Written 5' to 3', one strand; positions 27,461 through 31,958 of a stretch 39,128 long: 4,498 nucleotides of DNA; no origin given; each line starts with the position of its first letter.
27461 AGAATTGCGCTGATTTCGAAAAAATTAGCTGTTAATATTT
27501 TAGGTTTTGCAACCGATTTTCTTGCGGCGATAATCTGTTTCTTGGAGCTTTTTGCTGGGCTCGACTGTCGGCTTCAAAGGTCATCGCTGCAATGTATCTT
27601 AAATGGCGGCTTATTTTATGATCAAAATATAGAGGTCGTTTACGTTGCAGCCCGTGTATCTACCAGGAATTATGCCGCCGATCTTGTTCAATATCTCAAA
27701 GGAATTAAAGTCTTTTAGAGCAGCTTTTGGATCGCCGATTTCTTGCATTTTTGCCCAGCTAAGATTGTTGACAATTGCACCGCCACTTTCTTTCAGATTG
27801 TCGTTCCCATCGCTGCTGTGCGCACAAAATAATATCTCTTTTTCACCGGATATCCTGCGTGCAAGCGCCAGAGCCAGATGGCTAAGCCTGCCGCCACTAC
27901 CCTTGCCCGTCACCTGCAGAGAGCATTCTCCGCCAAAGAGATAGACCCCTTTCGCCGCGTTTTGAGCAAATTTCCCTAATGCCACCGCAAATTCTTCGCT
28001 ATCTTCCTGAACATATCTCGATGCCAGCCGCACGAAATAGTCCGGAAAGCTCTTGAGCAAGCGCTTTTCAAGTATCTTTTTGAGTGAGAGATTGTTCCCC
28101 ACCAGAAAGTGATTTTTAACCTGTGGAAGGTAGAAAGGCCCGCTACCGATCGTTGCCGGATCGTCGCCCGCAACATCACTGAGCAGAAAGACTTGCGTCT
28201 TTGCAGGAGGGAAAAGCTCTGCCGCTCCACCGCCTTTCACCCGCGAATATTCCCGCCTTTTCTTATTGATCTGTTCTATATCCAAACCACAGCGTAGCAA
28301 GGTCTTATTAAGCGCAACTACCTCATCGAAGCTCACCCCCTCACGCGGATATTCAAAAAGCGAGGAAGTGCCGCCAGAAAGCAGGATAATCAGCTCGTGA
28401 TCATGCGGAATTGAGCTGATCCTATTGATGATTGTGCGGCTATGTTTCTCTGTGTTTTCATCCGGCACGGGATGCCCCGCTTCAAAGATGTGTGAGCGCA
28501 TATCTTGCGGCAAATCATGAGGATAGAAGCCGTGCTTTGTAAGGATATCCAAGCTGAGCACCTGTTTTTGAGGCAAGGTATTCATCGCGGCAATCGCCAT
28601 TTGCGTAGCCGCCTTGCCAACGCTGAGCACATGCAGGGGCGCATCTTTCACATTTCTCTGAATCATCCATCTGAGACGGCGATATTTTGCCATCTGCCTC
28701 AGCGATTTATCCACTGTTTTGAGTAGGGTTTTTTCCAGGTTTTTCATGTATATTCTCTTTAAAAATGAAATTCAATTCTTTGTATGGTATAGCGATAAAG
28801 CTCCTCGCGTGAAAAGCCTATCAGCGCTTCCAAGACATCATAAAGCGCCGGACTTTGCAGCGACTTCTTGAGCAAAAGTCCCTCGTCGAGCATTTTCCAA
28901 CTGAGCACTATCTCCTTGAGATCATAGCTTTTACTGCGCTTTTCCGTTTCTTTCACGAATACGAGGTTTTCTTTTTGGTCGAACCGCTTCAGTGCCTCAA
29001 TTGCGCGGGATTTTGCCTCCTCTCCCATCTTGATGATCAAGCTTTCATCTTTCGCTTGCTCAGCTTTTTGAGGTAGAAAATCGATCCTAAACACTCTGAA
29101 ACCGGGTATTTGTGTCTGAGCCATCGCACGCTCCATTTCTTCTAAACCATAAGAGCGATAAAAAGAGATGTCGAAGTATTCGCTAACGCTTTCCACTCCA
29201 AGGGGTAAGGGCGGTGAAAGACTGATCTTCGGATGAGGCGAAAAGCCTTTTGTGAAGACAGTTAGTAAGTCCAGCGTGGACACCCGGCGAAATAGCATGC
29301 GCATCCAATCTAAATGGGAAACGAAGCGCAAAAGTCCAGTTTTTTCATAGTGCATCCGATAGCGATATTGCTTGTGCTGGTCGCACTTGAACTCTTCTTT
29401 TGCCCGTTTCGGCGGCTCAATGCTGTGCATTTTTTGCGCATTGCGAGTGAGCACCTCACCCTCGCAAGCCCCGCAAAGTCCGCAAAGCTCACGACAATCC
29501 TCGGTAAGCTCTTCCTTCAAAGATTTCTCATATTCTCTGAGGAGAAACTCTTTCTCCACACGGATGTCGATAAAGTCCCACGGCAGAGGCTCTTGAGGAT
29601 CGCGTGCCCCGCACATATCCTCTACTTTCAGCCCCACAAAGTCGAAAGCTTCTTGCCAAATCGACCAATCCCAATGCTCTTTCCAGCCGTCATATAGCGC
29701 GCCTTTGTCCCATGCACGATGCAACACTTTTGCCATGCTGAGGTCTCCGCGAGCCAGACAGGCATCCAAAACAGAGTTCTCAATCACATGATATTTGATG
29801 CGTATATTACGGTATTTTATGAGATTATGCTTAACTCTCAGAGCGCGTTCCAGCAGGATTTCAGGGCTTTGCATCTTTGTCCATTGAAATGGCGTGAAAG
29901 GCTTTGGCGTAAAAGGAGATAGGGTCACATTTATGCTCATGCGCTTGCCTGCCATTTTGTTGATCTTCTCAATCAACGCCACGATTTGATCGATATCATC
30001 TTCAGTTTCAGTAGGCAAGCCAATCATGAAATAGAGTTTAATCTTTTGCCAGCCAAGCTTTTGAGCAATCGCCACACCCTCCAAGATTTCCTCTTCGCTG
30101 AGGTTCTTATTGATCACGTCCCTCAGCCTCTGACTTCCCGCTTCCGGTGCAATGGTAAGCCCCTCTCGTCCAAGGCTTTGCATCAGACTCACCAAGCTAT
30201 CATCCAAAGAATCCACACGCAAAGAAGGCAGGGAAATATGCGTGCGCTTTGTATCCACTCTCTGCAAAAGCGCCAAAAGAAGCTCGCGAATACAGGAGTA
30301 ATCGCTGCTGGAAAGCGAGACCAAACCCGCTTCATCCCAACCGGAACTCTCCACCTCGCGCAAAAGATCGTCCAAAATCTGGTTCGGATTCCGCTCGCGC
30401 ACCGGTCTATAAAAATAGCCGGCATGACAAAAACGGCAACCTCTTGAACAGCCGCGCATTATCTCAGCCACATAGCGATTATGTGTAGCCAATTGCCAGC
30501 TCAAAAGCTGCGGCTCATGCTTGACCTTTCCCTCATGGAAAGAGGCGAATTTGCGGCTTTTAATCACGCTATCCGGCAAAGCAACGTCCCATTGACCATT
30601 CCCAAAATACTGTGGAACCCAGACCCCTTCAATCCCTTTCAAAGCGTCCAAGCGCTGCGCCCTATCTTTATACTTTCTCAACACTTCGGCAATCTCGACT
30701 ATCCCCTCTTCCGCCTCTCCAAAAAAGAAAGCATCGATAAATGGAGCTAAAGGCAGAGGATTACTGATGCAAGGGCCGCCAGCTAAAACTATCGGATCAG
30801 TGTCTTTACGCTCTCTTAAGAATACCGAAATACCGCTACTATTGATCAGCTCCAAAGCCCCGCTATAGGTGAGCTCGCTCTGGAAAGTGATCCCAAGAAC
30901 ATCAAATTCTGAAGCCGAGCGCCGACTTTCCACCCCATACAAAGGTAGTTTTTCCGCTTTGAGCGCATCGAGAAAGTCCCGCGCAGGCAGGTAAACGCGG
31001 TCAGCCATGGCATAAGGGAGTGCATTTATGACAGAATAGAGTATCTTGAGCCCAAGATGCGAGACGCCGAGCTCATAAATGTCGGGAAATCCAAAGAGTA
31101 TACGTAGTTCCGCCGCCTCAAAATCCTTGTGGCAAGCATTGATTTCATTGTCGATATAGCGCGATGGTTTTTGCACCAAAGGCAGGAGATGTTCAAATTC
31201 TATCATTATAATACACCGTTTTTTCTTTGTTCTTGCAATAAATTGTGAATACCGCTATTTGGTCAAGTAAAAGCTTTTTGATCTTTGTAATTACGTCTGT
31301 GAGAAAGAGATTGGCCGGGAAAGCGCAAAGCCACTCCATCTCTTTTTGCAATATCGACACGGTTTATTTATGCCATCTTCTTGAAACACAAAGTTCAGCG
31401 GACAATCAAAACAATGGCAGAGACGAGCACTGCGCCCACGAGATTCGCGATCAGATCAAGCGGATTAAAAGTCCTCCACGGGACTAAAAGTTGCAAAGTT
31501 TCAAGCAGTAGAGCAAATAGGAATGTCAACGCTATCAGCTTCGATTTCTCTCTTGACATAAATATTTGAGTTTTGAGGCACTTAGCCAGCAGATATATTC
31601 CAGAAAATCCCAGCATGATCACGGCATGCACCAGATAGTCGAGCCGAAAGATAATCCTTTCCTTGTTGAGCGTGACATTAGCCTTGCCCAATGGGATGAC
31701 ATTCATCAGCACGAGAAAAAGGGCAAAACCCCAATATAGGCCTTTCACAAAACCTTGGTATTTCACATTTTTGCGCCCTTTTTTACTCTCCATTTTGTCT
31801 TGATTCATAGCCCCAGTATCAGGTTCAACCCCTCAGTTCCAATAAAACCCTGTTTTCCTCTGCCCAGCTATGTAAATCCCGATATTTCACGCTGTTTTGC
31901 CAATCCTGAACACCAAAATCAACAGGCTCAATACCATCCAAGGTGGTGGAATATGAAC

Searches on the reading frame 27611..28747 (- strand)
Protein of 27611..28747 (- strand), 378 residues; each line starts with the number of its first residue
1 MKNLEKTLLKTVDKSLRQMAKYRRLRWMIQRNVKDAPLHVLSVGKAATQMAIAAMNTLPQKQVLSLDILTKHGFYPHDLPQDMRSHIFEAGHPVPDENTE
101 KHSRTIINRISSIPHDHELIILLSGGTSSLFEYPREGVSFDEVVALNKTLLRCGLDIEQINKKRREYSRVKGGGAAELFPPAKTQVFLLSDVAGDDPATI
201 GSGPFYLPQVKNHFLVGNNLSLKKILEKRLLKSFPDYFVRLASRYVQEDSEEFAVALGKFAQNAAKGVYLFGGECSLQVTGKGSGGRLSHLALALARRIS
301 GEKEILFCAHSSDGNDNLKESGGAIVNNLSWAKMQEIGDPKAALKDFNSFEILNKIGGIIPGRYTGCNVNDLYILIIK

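Call 104: search_protein_families(library=pfam, proteins=[window:27611-28747:-], max_evalue=0.001)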
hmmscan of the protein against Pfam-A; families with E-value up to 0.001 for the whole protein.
window:27611-28747:- (378 aa): 2 families
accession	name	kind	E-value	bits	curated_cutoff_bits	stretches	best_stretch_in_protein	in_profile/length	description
PF13660.11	DUF4147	-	9.7e-47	159.8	23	1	32-209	37-207/234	Domain of unknown function (DUF4147)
PF05161.18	MOFRL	-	4.2e-22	78.8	28.3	1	268-371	2-106/106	MOFRL family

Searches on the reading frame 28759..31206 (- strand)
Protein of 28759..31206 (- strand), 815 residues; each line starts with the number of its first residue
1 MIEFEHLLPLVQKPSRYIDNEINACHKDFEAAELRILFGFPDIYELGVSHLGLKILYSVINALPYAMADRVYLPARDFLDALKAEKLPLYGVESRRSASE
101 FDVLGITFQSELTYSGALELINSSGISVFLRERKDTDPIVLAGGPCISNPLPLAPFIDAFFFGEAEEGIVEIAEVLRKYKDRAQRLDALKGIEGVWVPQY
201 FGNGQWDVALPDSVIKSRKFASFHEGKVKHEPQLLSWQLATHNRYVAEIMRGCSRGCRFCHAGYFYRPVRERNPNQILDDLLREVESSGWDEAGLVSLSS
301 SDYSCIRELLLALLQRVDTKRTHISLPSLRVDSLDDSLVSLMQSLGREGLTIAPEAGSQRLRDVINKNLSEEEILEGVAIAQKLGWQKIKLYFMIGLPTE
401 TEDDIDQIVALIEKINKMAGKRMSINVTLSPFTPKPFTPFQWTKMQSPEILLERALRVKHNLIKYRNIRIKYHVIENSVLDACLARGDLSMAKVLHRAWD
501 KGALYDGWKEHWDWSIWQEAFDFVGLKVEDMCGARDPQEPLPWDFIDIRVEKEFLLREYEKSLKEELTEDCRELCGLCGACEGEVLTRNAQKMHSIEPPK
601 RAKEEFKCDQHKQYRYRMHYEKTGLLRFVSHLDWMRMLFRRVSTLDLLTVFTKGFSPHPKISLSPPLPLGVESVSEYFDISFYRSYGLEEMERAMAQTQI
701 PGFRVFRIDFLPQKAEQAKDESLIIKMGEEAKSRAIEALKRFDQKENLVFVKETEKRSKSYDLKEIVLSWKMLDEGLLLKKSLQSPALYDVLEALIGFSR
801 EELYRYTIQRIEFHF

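Call 104: search_protein_families(library=pfam, proteins=[window:28759-31206:-], max_evalue=0.001)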
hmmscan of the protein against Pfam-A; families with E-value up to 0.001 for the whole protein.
window:28759-31206:- (815 aa): 3 families
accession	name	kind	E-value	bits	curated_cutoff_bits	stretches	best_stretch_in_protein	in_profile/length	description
PF19864.5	Radical_SAM_N2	-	5.1e-44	149.8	29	1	52-198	1-151/151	Radical SAM proteins, N-terminal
PF10105.14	DUF2344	-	2.8e-32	112.5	23.8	1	615-781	1-164/176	Uncharacterized protein conserved in bacteria (DUF2344)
PF04055.27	Radical_SAM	-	4.2e-21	76.3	29.5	1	248-411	2-165/166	Radical SAM superfamily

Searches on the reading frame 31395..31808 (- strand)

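Call 104: search_protein_families(library=pfam, proteins=[window:31395-31808:-], max_evalue=0.001)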
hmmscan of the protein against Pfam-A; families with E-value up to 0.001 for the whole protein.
window:31395-31808:- (137 aa): 1 family
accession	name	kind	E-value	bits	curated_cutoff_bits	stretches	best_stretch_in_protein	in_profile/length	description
PF04892.17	VanZ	-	3.5e-10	41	30.1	1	56-136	56-125/126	VanZ like family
